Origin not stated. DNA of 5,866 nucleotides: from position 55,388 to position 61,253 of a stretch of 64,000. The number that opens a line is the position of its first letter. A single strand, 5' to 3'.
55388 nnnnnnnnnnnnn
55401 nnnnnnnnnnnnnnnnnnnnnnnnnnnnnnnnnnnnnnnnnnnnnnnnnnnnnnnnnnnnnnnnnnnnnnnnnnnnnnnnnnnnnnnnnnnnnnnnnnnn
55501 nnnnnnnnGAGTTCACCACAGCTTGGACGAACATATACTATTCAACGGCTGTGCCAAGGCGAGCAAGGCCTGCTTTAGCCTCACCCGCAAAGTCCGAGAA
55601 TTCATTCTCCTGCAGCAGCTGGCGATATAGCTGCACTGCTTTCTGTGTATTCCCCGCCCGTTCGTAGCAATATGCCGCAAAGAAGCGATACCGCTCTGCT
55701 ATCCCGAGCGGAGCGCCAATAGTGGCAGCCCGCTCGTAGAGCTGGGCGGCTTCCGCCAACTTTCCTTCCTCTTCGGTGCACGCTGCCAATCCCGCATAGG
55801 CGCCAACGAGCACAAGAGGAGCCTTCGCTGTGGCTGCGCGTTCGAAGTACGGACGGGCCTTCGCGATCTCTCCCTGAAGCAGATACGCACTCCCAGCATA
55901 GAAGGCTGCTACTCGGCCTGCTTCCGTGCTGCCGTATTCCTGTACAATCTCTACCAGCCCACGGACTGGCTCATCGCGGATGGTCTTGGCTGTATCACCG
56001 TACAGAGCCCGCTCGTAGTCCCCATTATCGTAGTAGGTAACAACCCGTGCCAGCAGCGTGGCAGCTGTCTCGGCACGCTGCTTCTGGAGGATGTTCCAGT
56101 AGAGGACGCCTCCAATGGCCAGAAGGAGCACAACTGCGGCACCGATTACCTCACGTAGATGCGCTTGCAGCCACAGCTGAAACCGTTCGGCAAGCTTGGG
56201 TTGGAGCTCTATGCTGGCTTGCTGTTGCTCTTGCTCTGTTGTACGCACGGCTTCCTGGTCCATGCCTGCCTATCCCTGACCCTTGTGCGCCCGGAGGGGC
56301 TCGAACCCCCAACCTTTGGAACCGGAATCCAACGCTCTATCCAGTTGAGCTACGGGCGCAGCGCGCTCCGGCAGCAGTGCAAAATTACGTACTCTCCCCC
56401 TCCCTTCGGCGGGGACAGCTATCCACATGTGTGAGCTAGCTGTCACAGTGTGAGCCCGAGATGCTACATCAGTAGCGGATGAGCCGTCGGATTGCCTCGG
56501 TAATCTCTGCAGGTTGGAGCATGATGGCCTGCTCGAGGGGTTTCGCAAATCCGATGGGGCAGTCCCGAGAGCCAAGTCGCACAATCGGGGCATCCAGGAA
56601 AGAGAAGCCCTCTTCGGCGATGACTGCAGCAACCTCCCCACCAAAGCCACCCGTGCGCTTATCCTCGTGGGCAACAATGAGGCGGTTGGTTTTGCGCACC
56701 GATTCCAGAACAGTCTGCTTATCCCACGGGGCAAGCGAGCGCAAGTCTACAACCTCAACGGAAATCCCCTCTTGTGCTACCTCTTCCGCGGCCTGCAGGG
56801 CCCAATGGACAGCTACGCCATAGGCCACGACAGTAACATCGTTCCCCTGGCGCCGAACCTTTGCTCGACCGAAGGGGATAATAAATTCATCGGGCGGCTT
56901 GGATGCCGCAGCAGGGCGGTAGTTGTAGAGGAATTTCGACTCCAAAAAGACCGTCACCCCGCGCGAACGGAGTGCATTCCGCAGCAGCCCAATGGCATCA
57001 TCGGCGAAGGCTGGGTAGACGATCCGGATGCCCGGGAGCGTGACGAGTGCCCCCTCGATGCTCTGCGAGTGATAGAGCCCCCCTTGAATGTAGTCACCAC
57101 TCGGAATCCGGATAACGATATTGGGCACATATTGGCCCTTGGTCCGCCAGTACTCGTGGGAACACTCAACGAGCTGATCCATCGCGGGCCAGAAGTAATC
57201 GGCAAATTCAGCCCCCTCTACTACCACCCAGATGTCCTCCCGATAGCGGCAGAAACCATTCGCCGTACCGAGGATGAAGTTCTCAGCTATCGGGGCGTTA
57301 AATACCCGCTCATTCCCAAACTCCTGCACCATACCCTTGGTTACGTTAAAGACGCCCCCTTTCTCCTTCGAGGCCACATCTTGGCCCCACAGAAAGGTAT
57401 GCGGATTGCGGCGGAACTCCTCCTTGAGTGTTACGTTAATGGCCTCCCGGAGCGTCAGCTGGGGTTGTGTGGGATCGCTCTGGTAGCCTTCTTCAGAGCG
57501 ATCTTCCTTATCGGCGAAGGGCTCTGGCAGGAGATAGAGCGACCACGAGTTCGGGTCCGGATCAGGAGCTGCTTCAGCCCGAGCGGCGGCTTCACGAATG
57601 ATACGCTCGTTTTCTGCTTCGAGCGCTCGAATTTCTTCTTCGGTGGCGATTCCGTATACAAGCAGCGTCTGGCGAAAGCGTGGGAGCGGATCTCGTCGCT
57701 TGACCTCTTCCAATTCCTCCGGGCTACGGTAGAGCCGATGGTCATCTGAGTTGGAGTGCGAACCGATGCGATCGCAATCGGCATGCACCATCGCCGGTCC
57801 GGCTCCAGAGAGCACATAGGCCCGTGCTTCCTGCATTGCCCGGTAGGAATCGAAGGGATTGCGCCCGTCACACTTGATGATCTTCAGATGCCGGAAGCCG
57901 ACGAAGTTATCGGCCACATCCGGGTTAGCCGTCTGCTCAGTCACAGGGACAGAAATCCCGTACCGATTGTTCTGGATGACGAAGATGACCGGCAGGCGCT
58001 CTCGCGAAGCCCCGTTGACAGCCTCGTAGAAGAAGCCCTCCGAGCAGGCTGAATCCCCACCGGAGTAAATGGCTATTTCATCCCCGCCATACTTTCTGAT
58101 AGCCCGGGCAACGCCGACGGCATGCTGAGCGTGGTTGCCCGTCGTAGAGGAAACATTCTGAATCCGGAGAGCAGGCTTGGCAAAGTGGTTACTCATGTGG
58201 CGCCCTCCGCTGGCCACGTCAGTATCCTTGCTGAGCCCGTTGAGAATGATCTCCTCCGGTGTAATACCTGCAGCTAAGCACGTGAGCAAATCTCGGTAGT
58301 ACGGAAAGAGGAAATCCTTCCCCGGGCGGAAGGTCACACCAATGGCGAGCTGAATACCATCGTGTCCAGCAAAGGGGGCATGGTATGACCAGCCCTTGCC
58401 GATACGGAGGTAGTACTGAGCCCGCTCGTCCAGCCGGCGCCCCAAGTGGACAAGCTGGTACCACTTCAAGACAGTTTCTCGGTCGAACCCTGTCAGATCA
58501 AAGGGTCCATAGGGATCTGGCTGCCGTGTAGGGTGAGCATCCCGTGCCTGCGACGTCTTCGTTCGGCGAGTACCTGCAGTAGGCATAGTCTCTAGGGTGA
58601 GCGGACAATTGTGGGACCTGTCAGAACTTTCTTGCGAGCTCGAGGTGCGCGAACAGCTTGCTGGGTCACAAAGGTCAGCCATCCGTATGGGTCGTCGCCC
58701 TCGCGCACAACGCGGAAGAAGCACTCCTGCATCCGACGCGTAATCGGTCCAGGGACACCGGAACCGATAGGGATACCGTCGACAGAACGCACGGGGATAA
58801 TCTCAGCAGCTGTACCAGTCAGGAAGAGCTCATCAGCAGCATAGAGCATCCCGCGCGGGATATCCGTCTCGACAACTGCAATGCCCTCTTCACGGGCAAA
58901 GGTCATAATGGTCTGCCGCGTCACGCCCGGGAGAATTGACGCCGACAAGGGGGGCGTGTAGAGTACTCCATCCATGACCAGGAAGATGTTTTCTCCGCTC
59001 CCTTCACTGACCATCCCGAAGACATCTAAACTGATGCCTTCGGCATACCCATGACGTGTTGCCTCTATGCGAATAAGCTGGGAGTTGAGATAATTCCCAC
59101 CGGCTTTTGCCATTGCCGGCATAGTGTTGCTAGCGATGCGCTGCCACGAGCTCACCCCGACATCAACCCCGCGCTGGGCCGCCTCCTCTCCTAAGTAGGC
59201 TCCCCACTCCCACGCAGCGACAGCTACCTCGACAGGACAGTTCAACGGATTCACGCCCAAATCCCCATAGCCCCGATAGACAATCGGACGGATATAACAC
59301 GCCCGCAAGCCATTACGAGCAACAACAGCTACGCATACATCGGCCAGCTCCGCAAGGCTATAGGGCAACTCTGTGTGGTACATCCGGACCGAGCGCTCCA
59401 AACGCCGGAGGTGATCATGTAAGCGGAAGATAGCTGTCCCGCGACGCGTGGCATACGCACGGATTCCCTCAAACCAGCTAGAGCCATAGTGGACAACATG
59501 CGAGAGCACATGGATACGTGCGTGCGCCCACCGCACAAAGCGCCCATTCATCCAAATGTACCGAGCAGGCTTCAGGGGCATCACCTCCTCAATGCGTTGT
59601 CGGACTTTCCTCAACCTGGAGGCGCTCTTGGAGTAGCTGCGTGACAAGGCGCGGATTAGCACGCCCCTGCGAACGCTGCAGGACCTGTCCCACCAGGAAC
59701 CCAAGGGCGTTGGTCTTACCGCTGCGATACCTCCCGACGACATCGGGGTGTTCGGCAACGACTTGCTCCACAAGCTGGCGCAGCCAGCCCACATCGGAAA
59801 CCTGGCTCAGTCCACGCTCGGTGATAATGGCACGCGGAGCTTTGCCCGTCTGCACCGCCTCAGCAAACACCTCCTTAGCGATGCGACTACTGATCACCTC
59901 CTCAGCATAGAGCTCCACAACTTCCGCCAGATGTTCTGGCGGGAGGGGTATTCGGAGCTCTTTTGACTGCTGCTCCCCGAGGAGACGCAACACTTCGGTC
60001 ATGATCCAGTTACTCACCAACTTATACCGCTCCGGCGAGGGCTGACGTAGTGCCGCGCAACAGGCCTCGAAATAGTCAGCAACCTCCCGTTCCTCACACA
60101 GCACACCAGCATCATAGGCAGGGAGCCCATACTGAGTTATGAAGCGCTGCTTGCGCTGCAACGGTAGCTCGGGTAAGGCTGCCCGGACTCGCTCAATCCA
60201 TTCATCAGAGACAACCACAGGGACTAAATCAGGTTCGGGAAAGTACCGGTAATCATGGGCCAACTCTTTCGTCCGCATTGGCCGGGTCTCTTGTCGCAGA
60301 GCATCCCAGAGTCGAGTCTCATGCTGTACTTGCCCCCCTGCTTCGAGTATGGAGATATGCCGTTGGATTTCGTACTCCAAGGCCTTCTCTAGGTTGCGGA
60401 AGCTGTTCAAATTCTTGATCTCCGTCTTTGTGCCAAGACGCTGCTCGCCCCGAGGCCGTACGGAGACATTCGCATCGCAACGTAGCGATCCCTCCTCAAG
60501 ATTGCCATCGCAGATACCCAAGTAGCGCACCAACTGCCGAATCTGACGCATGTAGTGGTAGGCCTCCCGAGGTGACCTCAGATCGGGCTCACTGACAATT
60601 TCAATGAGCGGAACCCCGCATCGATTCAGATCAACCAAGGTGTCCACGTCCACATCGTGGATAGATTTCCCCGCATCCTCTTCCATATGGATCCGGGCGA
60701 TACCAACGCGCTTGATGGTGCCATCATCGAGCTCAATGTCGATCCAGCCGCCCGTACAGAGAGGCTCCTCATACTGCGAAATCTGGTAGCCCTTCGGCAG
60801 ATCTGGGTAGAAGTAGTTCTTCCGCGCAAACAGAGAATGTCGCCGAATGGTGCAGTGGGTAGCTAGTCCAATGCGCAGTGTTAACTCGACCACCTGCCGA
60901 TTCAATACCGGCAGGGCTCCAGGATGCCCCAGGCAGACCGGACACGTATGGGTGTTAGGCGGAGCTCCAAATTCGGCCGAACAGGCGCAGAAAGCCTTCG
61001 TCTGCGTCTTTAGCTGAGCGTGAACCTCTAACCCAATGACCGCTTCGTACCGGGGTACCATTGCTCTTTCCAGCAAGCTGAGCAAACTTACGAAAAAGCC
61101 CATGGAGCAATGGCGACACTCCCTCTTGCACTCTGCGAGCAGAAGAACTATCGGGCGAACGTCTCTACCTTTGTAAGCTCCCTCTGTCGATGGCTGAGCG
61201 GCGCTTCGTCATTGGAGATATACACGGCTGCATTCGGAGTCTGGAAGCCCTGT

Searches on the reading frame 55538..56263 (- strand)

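Call 24: search_protein_families(library=pfam, proteins=[window:55538-56263:-], max_evalue=0.0001)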
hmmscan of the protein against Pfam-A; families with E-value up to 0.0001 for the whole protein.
window:55538-56263:- (241 aa): 10 families
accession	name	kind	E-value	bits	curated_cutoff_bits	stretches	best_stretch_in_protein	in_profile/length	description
PF07719.23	TPR_2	-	5.3e-09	36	27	0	119-144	3-28/34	Tetratricopeptide repeat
PF13432.12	TPR_16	-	4.5e-08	33.8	32.7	0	119-147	33-61/65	Tetratricopeptide repeat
PF13424.12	TPR_12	-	1.3e-07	32.1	30.1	0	156-217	6-72/77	Tetratricopeptide repeat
PF13174.12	TPR_6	-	1.4e-07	32.1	26.3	0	197-219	7-29/33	Tetratricopeptide repeat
PF13176.12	TPR_7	-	3.5e-07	30.2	27.9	0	197-218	6-27/36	Tetratricopeptide repeat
PF09976.15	TPR_21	-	5.7e-07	29.9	25.5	1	31-176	3-136/193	Tetratricopeptide repeat-like domain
PF00515.34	TPR_1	-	2e-06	27.8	27.8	0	124-143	8-27/34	Tetratricopeptide repeat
PF13428.12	TPR_14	-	2.7e-06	28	23.5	0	195-221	6-32/44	Tetratricopeptide repeat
PF13181.12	TPR_8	-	2e-05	24.8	25.7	0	124-147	8-31/34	Tetratricopeptide repeat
PF25062.1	ARM_TT21_N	-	8.9e-05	22.8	40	0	99-218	81-196/222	Tetratricopeptide repeat protein 21 N-terminal ARM repeat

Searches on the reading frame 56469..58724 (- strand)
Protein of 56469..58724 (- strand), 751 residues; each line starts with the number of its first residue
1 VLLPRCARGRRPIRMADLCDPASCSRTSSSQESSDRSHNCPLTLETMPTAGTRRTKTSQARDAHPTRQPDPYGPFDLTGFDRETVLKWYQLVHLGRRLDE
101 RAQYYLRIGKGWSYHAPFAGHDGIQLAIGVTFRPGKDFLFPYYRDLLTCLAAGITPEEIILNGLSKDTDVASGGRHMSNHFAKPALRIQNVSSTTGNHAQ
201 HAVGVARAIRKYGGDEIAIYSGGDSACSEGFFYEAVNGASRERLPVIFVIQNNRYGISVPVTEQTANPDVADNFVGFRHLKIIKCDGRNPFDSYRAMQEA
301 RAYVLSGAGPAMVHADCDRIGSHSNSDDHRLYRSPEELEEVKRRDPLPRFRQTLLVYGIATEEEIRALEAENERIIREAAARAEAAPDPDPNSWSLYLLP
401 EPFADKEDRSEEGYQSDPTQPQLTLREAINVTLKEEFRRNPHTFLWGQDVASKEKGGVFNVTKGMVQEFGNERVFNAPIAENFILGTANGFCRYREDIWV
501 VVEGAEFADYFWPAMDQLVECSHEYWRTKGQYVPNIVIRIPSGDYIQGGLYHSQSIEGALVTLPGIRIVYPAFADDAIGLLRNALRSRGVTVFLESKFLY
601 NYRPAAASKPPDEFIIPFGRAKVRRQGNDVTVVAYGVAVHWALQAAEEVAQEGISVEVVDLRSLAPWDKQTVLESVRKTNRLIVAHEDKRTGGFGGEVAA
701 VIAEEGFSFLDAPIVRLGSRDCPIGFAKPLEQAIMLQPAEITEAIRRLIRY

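Call 24: search_protein_families(library=pfam, proteins=[window:56469-58724:-], max_evalue=0.0001)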
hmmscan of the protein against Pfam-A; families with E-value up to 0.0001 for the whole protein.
window:56469-58724:- (751 aa): 4 families
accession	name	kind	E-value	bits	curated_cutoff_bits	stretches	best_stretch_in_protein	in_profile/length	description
PF00676.26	E1_dh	-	7.3e-57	193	22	1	94-391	6-299/300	Dehydrogenase E1 component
PF02780.25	Transketolase_C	-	2e-39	134.7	25.9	1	619-741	1-124/124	Transketolase, C-terminal domain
PF02779.29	Transket_pyr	-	1.3e-24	87.2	27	1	423-601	3-173/174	Transketolase, pyrimidine binding domain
PF22613.1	Transketolase_C_1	-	4.1e-05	24.2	27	1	626-677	10-55/113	Transketolase-like TK C-terminal domain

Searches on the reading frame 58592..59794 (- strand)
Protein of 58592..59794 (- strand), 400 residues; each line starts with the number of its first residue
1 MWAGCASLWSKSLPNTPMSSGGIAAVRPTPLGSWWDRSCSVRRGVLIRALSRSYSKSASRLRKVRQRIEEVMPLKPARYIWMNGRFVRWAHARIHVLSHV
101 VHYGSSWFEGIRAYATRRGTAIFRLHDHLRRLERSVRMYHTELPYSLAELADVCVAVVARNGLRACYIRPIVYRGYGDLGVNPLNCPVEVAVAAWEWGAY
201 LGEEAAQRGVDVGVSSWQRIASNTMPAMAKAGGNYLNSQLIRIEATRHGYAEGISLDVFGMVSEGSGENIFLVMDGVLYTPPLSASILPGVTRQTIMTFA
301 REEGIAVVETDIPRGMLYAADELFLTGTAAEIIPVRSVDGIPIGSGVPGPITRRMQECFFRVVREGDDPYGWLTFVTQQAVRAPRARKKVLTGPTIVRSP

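Call 24: search_protein_families(library=pfam, proteins=[window:58592-59794:-], max_evalue=0.0001)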
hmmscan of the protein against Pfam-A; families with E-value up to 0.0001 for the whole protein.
window:58592-59794:- (400 aa): 1 family
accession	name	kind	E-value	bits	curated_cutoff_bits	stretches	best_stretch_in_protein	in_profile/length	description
PF01063.24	Aminotran_4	-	1.6e-48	166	28.5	1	108-338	3-223/223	Amino-transferase class IV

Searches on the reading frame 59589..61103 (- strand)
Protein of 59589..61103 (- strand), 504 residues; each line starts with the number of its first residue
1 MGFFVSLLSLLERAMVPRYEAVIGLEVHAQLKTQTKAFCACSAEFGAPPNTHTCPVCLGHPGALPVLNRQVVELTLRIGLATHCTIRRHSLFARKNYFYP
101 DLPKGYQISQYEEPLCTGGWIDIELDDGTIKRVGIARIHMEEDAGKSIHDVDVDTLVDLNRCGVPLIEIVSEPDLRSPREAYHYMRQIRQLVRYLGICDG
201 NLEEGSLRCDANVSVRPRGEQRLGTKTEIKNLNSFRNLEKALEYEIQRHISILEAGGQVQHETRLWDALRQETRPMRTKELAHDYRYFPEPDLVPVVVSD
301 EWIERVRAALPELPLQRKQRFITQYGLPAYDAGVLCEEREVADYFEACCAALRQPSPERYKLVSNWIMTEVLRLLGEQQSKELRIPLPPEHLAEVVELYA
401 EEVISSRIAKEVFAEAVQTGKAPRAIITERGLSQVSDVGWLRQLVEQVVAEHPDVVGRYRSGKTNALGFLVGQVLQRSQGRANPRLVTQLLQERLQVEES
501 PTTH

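Call 85: search_protein_families(library=pfam, proteins=[window:59589-61103:-], max_evalue=0.0001)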
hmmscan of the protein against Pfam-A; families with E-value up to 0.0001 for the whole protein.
window:59589-61103:- (504 aa): 2 families
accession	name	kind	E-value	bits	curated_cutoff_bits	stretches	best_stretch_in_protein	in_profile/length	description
PF02934.20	GatB_N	-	7.1e-126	419.5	23.4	1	22-304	2-277/277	GatB/GatE catalytic domain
PF02637.23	GatB_Yqey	-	1.4e-44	152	27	1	343-495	1-148/148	GatB domain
